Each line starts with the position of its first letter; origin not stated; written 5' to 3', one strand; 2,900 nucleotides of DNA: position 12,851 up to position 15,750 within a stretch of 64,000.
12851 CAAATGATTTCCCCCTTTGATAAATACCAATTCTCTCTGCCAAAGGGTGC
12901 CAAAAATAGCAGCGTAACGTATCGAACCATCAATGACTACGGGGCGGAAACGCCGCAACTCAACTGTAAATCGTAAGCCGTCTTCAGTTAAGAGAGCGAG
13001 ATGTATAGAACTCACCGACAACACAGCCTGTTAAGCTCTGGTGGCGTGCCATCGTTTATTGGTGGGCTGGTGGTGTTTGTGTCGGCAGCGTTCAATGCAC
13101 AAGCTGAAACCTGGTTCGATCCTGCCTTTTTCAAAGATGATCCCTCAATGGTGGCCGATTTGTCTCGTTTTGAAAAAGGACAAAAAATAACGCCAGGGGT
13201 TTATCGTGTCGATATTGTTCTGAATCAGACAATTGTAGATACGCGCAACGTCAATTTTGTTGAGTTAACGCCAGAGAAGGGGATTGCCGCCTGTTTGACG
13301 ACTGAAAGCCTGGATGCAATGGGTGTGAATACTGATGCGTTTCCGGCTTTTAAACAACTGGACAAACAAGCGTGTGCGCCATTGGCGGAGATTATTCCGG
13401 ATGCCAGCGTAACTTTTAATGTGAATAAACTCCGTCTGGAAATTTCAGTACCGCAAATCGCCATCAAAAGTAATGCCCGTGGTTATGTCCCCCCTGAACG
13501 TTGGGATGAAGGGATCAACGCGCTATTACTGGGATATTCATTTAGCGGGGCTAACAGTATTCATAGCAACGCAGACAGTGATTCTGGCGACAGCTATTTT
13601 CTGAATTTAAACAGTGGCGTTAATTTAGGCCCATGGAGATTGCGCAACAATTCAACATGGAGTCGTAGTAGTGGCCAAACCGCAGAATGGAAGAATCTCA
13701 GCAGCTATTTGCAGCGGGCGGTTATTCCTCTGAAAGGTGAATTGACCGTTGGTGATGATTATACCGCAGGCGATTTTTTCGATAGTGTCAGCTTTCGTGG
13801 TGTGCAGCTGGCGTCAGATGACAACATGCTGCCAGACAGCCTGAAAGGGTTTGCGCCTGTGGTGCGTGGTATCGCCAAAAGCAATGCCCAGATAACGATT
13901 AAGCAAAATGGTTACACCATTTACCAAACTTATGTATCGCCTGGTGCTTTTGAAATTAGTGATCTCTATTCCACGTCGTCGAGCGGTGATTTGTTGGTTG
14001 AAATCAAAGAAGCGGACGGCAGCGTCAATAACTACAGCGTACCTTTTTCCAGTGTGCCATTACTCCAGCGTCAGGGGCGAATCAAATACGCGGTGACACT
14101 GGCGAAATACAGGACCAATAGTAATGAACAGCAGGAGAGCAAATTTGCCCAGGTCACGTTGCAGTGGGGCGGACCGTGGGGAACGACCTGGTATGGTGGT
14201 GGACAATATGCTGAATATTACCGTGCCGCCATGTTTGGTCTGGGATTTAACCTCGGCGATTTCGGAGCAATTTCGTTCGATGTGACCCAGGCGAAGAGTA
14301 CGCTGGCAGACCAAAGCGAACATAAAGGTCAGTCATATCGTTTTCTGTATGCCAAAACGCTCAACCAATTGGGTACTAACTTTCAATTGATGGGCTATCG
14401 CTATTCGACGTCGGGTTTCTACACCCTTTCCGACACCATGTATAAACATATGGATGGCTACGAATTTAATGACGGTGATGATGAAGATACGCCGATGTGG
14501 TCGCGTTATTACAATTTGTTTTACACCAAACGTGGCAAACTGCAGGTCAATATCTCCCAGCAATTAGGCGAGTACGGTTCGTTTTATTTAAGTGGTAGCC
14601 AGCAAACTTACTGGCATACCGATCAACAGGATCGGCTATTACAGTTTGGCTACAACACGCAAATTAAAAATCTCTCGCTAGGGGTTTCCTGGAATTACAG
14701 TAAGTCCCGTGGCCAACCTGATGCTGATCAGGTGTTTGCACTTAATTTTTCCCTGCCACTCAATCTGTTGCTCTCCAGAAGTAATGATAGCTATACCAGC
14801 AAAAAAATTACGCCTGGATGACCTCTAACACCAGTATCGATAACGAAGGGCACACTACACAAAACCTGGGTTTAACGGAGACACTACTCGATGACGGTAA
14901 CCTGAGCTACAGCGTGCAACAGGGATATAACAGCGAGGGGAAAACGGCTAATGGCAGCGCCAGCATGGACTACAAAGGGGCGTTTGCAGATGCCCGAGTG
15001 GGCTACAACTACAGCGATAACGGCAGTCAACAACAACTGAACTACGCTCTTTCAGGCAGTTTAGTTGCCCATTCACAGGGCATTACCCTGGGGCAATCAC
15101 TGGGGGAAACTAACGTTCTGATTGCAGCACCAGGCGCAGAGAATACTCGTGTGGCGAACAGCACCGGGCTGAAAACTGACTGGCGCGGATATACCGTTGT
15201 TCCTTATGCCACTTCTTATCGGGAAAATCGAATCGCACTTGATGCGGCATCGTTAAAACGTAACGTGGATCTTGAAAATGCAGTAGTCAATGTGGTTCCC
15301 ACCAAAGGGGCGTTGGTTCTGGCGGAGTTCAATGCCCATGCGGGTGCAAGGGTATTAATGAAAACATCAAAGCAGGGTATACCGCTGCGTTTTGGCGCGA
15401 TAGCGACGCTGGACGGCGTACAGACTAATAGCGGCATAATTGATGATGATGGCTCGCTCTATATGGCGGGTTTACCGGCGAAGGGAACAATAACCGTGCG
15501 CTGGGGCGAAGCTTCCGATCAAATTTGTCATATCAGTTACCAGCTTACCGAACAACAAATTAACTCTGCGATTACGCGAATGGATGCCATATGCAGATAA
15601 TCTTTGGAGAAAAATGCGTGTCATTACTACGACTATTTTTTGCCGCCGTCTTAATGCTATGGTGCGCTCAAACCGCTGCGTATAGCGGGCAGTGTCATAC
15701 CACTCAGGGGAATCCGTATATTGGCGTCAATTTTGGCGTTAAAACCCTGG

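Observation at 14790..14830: Fimbrial usher elfC split by a frameshift at an A7 homopolymer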

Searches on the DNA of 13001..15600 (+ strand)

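Call 3: search_dna_similar(query=window:14760-14850:+, collection=ecoli_genomes, mode=near, max_rows=40, rows=spread)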
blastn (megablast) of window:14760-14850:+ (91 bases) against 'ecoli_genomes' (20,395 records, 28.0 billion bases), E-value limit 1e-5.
Records with a match: 3557; places in all: 3559; records where one place covers at least 80% of the query: 3556.
Genomes with a match: 3557 of 5426; with a place that covers at least 80% of the query: 3556. Places per genome that has any: lowest 1, median 1, highest 2. On chromosomes: 3555 places; on plasmids: 4.
Best place of each record, by identity: >=99% 3; 95-99% 3551; 90-95% 3.
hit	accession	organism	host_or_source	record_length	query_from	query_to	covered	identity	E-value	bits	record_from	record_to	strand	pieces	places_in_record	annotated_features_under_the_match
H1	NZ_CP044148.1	Escherichia coli O157 strain AR-0427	missing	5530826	1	91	100%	100.0%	2e-39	169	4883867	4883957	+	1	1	elfC: fimbrial biogenesis usher protein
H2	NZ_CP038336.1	Escherichia coli O157:H7 strain LSU61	Deer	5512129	1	91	100%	98.9%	9e-38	163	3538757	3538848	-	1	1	elfC: fimbrial biogenesis usher protein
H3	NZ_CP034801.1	Escherichia coli strain 2010C-3142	missing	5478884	1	91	100%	98.9%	9e-38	163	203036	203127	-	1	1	elfC: fimbrial biogenesis usher protein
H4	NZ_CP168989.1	Escherichia coli strain UTME-4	beef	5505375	1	91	100%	98.9%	9e-38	163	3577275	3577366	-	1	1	elfC: fimbrial biogenesis usher protein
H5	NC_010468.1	Escherichia coli ATCC 8739 strain ATCC 8739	-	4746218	1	91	100%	97.8%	4e-36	158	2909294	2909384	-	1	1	elfC: fimbrial biogenesis usher protein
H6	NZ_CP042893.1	Escherichia coli strain CFSAN061772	missing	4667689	1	91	100%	96.7%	2e-34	152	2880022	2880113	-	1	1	elfC: fimbrial biogenesis usher protein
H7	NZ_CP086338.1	Escherichia coli strain EJN001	Homo sapiens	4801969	1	91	100%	96.7%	2e-34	152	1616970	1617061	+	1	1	elfC: fimbrial biogenesis usher protein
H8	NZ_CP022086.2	Escherichia coli O104:H4 strain FDAARGOS_348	Homo sapiens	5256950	1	91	100%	96.7%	2e-34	152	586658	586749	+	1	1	elfC: fimbrial biogenesis usher protein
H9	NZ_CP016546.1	Escherichia coli strain O177:H21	Homo sapiens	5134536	1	91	100%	96.7%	2e-34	152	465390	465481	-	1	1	elfC: fimbrial biogenesis usher protein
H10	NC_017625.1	Escherichia coli DH1 strain DH1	derivative of strain MM294 except the ...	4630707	1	91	100%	96.7%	2e-34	152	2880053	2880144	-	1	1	elfC: fimbrial biogenesis usher protein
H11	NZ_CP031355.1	Escherichia coli O145 strain RM8995-C1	missing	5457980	1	91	100%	96.7%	2e-34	152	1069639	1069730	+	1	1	elfC: fimbrial biogenesis usher protein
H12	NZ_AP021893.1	Escherichia coli strain 2018-06-4CC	Homo sapiens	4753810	1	91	100%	96.7%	2e-34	152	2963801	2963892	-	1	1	elfC: fimbrial biogenesis usher protein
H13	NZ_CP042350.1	Escherichia coli strain RM10410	crow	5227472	1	91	100%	96.7%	2e-34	152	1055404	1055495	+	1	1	elfC: fimbrial biogenesis usher protein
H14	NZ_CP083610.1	Escherichia coli strain EC2648-Vir1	conjugation assay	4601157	1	91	100%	96.7%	2e-34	152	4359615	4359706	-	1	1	elfC: fimbrial biogenesis usher protein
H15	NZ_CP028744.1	Escherichia coli strain A31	Rattus fuscipes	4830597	1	91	100%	96.7%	2e-34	152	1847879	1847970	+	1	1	elfC: fimbrial biogenesis usher protein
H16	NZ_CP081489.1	Escherichia coli BL21(DE3) strain BL21(DE3)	-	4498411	1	91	100%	96.7%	2e-34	152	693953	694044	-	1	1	elfC: fimbrial biogenesis usher protein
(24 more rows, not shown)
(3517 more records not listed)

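Call 6: search_dna_similar(query=window:14760-14850:+, collection=ecoli_genomes, mode=near, max_rows=12, rows=best)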
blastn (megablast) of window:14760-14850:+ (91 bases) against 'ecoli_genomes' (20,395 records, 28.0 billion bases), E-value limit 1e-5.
Records with a match: 3557; places in all: 3559; records where one place covers at least 80% of the query: 3556.
Genomes with a match: 3557 of 5426; with a place that covers at least 80% of the query: 3556. Places per genome that has any: lowest 1, median 1, highest 2. On chromosomes: 3555 places; on plasmids: 4.
Best place of each record, by identity: >=99% 3; 95-99% 3551; 90-95% 3.
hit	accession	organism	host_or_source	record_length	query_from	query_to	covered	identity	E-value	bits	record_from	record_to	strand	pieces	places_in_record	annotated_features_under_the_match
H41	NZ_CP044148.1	Escherichia coli O157 strain AR-0427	missing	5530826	1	91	100%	100.0%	2e-39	169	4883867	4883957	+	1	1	elfC: fimbrial biogenesis usher protein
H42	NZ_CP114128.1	Escherichia coli strain PE164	pig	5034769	1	91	100%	100.0%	2e-39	169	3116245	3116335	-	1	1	elfC: fimbrial biogenesis usher protein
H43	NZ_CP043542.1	Escherichia coli strain F2_81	Sus scrofa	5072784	1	91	100%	100.0%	2e-39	169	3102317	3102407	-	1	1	elfC: fimbrial biogenesis usher protein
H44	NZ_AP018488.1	Escherichia coli O157:H7 strain PV15-279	Homo sapiens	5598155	1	91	100%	98.9%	9e-38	163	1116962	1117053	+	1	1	elfC: fimbrial biogenesis usher protein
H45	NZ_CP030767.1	Escherichia coli strain 2017C-4109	missing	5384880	1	91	100%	98.9%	9e-38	163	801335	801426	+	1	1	elfC: fimbrial biogenesis usher protein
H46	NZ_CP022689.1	Escherichia coli strain CDC#03-98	missing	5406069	1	91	100%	98.9%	9e-38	163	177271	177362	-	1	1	elfC: fimbrial biogenesis usher protein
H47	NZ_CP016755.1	Escherichia coli strain FORC_044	Homo sapiens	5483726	1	91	100%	98.9%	9e-38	163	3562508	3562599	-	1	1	elfC: fimbrial biogenesis usher protein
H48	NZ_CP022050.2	Escherichia coli O157 strain FDAARGOS_293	Homo sapiens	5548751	1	91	100%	98.9%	9e-38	163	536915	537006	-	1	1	elfC: fimbrial biogenesis usher protein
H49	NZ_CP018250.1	Escherichia coli strain 10671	Cattle faeces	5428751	1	91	100%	98.9%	9e-38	163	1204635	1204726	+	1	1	elfC: fimbrial biogenesis usher protein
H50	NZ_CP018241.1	Escherichia coli strain 319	missing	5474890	1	91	100%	98.9%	9e-38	163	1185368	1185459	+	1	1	elfC: fimbrial biogenesis usher protein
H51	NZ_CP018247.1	Escherichia coli strain 7784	Cattle faeces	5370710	1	91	100%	98.9%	9e-38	163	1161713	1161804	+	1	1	elfC: fimbrial biogenesis usher protein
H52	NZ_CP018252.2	Escherichia coli strain 9000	Cattle faeces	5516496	1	91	100%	98.9%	9e-38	163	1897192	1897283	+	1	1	elfC: fimbrial biogenesis usher protein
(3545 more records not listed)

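Call 9: get_annotated_region(hit=H43, flank=5000)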
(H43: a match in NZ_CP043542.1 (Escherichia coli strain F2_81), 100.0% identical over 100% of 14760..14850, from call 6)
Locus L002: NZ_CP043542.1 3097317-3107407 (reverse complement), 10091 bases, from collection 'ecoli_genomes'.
description: Escherichia coli strain F2_81 chromosome, complete genome
organism: Escherichia coli strain F2_81 (NCBI taxid 562)
replicon: chromosome; assembly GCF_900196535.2
host: Sus scrofa; source: Pig rectal swab; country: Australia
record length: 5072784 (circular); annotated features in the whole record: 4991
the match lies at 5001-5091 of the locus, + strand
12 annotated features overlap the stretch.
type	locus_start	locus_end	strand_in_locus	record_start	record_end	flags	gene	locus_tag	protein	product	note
CDS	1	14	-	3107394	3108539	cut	ssuD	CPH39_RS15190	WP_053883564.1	FMNH2-dependent alkanesulfonate monooxygenase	-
CDS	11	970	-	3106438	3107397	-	ssuA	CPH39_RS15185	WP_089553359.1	aliphatic sulfonate ABC transporter substrate-binding protein SsuA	-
CDS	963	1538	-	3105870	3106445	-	ssuE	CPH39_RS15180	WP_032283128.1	NADPH-dependent FMN reductase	-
CDS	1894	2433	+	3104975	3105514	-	elfA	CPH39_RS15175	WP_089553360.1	fimbrial protein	-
CDS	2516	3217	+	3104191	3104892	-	elfD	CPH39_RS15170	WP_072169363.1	fimbrial biogenesis chaperone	-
CDS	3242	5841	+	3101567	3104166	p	elfC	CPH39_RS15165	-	fimbrial biogenesis usher protein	frameshifted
CDS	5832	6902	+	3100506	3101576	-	elfG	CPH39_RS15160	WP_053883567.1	fimbrial protein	-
CDS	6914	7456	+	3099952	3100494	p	-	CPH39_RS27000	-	fimbrial protein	frameshifted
CDS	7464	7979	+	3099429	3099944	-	ycbV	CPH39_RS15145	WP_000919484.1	fimbrial protein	-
CDS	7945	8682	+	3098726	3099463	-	ycbF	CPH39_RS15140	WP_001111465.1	fimbrial chaperone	-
CDS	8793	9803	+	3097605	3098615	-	pyrD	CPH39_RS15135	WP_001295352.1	quinone-dependent dihydroorotate dehydrogenase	-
CDS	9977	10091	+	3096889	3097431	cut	zapC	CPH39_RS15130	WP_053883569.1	cell division protein ZapC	-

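Call 10: get_annotated_region(hit=H41, flank=5000)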
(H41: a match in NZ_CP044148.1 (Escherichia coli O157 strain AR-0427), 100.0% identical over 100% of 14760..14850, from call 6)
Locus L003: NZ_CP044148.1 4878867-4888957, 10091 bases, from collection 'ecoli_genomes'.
description: Escherichia coli O157 strain AR-0427 chromosome, complete genome
organism: Escherichia coli O157 strain AR-0427 (NCBI taxid 1045010)
replicon: chromosome; assembly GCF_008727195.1
host: missing; source: missing; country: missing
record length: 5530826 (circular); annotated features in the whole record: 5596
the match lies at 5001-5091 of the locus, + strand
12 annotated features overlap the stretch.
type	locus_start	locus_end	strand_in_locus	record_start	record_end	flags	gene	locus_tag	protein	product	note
CDS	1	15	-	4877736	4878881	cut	ssuD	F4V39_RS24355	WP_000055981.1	FMNH2-dependent alkanesulfonate monooxygenase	-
CDS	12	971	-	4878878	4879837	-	ssuA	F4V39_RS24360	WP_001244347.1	aliphatic sulfonate ABC transporter substrate-binding protein SsuA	-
CDS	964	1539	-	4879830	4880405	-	ssuE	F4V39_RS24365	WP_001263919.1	NADPH-dependent FMN reductase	-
CDS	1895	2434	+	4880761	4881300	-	elfA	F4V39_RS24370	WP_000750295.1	fimbrial protein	-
CDS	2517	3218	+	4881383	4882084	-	elfD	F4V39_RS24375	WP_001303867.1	fimbrial biogenesis chaperone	-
CDS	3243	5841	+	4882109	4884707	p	elfC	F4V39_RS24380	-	fimbrial biogenesis usher protein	frameshifted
CDS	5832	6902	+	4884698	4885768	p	elfG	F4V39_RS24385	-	fimbrial protein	internal stop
CDS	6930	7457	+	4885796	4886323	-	ycbU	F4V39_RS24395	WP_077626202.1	fimbrial protein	-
CDS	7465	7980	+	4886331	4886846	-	ycbV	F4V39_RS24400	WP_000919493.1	fimbrial protein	-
CDS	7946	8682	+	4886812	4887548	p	ycbF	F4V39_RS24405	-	fimbrial chaperone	frameshifted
CDS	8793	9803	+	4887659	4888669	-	pyrD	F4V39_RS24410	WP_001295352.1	quinone-dependent dihydroorotate dehydrogenase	-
CDS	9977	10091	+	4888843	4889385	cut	zapC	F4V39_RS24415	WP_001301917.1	cell division protein ZapC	-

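Call 13: get_annotated_region(hit=H44, flank=5000)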
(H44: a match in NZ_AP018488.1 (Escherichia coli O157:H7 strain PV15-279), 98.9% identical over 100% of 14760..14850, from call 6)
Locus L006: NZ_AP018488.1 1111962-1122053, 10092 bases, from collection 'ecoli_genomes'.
description: Escherichia coli O157:H7 strain PV15-279 chromosome, complete genome
organism: Escherichia coli O157:H7 strain PV15-279 (NCBI taxid 83334)
replicon: chromosome; assembly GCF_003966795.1
host: Homo sapiens; source: -; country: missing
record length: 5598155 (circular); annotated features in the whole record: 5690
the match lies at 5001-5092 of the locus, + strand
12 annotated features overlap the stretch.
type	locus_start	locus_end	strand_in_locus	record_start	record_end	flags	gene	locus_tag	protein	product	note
CDS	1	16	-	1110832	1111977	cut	ssuD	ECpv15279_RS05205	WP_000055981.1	FMNH2-dependent alkanesulfonate monooxygenase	-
CDS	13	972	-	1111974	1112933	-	ssuA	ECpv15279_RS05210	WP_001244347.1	aliphatic sulfonate ABC transporter substrate-binding protein SsuA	-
CDS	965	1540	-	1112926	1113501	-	ssuE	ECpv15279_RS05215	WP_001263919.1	NADPH-dependent FMN reductase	-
CDS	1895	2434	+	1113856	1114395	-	elfA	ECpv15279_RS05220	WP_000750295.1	fimbrial protein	-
CDS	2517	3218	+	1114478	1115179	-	elfD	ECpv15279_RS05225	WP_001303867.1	fimbrial biogenesis chaperone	-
CDS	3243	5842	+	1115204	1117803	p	elfC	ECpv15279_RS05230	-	fimbrial biogenesis usher protein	frameshifted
CDS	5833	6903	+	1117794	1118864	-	elfG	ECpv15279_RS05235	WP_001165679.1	fimbrial protein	-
CDS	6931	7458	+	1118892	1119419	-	ycbU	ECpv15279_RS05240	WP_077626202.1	fimbrial protein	-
CDS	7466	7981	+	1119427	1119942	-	ycbV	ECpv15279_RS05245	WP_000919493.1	fimbrial protein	-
CDS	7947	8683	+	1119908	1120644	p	ycbF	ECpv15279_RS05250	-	fimbrial chaperone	frameshifted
CDS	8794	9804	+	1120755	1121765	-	pyrD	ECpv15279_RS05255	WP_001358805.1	quinone-dependent dihydroorotate dehydrogenase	-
CDS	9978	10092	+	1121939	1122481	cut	zapC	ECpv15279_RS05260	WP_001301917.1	cell division protein ZapC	-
